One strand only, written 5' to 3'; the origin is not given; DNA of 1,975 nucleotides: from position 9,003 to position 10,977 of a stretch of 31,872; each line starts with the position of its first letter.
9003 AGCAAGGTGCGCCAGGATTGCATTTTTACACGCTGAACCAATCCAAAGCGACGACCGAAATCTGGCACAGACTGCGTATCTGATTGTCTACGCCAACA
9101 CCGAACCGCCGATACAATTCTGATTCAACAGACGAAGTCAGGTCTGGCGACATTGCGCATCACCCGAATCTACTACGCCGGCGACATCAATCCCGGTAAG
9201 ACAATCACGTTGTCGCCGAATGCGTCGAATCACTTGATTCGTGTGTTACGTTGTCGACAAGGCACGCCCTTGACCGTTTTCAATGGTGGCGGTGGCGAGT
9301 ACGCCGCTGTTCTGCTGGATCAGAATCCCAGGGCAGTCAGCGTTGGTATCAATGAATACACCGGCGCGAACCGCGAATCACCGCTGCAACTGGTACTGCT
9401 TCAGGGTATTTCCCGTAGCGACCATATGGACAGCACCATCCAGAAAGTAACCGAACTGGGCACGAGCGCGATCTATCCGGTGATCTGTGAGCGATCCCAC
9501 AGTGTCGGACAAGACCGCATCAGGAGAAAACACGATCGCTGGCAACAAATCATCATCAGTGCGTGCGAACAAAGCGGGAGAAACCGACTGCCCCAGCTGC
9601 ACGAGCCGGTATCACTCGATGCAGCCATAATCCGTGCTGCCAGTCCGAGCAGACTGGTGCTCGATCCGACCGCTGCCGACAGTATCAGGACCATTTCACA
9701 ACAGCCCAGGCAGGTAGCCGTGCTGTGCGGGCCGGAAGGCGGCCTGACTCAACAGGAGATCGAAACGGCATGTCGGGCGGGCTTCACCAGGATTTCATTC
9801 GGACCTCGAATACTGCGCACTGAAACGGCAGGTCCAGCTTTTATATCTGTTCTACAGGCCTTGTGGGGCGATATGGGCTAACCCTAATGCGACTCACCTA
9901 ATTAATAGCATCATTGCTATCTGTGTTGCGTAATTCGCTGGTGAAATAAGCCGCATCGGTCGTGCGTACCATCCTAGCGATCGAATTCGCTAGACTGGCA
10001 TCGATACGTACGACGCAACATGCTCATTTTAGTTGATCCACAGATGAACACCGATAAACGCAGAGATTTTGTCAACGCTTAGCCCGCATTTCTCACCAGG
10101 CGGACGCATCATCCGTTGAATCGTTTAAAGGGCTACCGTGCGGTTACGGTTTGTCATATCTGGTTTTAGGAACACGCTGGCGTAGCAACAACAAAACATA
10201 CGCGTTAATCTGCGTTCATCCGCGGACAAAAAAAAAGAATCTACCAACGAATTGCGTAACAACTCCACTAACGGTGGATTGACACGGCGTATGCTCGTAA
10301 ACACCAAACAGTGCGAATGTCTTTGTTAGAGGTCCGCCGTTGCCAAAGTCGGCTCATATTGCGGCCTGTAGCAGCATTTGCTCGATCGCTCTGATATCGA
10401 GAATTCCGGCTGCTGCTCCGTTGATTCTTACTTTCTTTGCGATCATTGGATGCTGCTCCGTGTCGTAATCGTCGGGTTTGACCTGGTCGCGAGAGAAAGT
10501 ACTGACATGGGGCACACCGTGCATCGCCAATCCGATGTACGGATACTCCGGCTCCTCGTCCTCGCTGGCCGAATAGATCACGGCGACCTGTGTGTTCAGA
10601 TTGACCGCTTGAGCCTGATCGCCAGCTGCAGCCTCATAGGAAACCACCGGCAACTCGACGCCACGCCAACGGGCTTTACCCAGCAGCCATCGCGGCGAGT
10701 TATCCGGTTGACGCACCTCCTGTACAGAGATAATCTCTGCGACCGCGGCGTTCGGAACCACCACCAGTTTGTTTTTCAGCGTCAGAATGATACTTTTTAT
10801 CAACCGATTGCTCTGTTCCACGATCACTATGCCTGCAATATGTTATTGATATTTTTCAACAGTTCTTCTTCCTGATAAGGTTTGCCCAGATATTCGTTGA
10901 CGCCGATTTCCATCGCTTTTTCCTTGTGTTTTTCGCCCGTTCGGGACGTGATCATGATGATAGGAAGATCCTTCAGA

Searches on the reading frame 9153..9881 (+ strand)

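Call 79: search_protein_families(library=pfam, proteins=[window:9153-9881:+])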
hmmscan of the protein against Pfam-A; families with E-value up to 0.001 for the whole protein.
window:9153-9881:+ (242 aa): 2 families
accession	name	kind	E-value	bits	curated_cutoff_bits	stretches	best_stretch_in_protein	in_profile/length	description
PF04452.19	Methyltrans_RNA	-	1.5e-48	164.9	23.9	1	75-235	2-165/165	RNA methyltransferase domain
PF20260.4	PUA_4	-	3.8e-07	30.5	23.9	1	23-64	4-45/48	RNA methyltransferase PUA domain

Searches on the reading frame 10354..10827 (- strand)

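Call 79: search_protein_families(library=pfam, proteins=[window:10354-10827:-])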
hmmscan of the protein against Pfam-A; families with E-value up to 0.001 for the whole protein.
window:10354-10827:- (157 aa): 1 family
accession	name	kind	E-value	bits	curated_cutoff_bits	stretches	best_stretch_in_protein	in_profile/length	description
PF01584.24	CheW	-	6.8e-14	52.1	23.5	1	14-148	4-133/138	CheW-like domain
